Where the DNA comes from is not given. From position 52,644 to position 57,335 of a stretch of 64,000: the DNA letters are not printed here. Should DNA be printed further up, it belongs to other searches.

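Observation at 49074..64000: Compact Pfa/PKS-like lipid assembly line with built-in ER and PPTase plus ACP, hydrolase, GT1 and WS/DGAT: candidate pathway for an uncharacterised glycolipid or wax-type lipid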

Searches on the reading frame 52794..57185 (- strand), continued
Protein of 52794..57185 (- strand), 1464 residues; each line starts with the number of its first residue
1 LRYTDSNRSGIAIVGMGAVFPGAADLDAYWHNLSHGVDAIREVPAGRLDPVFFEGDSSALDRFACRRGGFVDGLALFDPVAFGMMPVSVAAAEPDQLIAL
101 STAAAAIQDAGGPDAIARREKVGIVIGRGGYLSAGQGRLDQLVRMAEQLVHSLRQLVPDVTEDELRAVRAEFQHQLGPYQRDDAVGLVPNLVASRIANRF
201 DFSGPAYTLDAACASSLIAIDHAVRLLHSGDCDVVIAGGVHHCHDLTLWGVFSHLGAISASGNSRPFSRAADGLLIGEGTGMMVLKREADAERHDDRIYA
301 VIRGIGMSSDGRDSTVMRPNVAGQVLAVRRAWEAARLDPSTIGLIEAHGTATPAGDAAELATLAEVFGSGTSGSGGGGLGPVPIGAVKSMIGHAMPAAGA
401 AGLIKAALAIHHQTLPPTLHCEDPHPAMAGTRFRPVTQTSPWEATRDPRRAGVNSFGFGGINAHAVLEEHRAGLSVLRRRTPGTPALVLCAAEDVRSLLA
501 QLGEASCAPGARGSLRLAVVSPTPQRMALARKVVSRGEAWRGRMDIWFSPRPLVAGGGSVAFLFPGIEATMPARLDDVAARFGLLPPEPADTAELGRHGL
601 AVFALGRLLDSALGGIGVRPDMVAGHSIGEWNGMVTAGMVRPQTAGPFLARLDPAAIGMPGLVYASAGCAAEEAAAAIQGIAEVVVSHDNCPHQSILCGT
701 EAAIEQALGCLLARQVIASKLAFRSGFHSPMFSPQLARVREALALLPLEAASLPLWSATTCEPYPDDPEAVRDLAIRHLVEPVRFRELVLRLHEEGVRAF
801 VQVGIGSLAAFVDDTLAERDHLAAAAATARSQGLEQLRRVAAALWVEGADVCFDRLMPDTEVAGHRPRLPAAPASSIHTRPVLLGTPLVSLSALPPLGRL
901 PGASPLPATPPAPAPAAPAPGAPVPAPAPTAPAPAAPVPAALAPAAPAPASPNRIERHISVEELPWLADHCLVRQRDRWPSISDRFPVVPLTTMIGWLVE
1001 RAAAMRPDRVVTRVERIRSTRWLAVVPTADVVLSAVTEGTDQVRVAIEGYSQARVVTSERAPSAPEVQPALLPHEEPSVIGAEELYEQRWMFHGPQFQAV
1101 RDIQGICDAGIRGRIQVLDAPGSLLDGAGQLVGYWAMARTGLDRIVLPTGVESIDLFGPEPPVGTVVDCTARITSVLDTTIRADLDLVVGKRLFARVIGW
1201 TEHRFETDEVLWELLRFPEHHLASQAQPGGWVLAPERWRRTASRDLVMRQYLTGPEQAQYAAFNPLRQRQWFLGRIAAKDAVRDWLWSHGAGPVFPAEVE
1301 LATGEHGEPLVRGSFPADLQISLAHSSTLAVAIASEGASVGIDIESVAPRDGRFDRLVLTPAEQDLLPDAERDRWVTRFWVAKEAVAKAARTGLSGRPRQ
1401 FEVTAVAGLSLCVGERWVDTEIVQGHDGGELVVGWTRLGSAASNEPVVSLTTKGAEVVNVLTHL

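Call 35: search_solved_structures(query=window:52794-57185:-, max_evalue=0.00001)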
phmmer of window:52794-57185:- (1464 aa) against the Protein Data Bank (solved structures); distinct sequences matched with E-value up to 0.00001: 179 (the best 60 are shown).
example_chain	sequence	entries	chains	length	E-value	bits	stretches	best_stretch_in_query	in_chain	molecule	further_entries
7zma_A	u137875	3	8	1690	6.4e-118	398.4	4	192-498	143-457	Putative polyketide synthase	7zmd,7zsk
6riw_A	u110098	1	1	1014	3.4e-79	270.1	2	10-471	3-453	ORF10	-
4mz0_A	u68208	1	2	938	8.5e-79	268.8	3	185-470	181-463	CurL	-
4na1_A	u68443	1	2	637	2.1e-77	264.2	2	184-493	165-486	Polyketide synthase PksJ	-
4na2_A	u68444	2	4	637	6.9e-76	259.1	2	184-493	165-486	Polyketide synthase PksJ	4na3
5bp1_A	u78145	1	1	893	4.4e-74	253.2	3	176-469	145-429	Mycocerosic acid synthase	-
11sz_A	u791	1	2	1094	3.5e-73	250.2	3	189-517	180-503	6-deoxyerythronolide-B synthase, Erythronolide synthase EryA2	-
9d2y_A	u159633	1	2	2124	2.2e-70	240.9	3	185-483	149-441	Multifunctional mycocerosic acid synthase membrane-associated MAS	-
9d2z_A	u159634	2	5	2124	2.3e-70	240.9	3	185-483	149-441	Mycocerosic acid synthase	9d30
6mhk_A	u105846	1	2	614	4.3e-68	233.3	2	191-470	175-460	Polyketide synthase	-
4tkt_A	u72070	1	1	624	1.3e-66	228.4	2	187-499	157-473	AT-less polyketide synthase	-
7s6b_A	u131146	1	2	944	4.5e-66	226.6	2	190-486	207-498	Polyketide synthase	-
8xju_A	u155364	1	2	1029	3.2e-65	223.8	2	183-482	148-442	Polyketide synthase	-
5erf_A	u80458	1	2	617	2.8e-64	220.7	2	175-488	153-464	Polyketide synthase PksL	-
8xjy_A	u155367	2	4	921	2.8e-64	220.7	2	183-482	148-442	Polyketide synthase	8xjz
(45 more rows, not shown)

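Call 50: search_protein_families(library=pfam, proteins=[L004:16946-18871:-, L001:1751-3091:+, L005:15278-17251:+], max_evalue=0.01)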
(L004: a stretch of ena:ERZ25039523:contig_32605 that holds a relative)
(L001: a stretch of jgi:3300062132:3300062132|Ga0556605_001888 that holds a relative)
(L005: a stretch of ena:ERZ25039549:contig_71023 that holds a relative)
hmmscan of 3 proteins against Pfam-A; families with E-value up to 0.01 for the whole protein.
L004:16946-18871:- (642 aa): 4 families
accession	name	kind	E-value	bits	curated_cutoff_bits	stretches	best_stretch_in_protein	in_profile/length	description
PF13489.12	Methyltransf_23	-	4.4e-26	92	27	1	404-556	14-163/164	Methyltransferase domain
PF08242.18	Methyltransf_12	-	1.5e-07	32.5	30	1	416-507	1-98/98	Methyltransferase domain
PF08241.18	Methyltransf_11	-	0.0041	18.2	21.2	0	416-509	1-95/95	Methyltransferase domain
PF13847.12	Methyltransf_31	-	0.0086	16.2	27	0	412-515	4-115/145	Methyltransferase domain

L001:1751-3091:+ (447 aa): 0 families

L005:15278-17251:+ (658 aa): 9 families
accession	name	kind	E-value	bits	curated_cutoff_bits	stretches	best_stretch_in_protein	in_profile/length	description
PF00561.26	Abhydrolase_1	-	1.7e-26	93.8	25.8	1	22-241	1-243/245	alpha/beta hydrolase fold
PF12697.13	Abhydrolase_6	-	3.8e-22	80.5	26.3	1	24-248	1-216/217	Alpha/beta hydrolase family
PF06722.18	EryCIII-like_C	-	1.6e-17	64.2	31.7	1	524-652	9-140/145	Erythromycin biosynthesis protein CIII-like, C-terminal domain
PF12146.15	Hydrolase_4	-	4.6e-14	52.7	27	1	24-241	7-237/239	Serine aminopeptidase, S33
PF00201.24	UDPGT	-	2.5e-13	50.1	19.5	1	544-633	323-414/499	UDP-glucoronosyl and UDP-glucosyl transferase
PF04101.22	Glyco_tran_28_C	-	6.6e-09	36.5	22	1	547-635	58-151/166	Glycosyltransferase family 28 C-terminal domain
PF03033.26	Glyco_transf_28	-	0.00019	21.9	26.2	1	286-313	9-36/139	Glycosyltransferase family 28 N-terminal domain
PF07859.19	Abhydrolase_3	-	0.0031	17.7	25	1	71-236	54-206/210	alpha/beta hydrolase fold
PF00975.26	Thioesterase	-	0.0038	17.9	26.4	1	39-109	16-86/226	Thioesterase domain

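Call 56: list_cluster_members(proteins=[P0001])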
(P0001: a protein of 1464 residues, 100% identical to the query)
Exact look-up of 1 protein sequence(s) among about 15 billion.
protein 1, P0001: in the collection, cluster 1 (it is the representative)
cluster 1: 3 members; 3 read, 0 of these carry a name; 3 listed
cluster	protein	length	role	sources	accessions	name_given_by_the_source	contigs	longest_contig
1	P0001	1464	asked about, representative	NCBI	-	-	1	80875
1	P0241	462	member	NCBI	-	-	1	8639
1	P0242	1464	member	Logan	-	-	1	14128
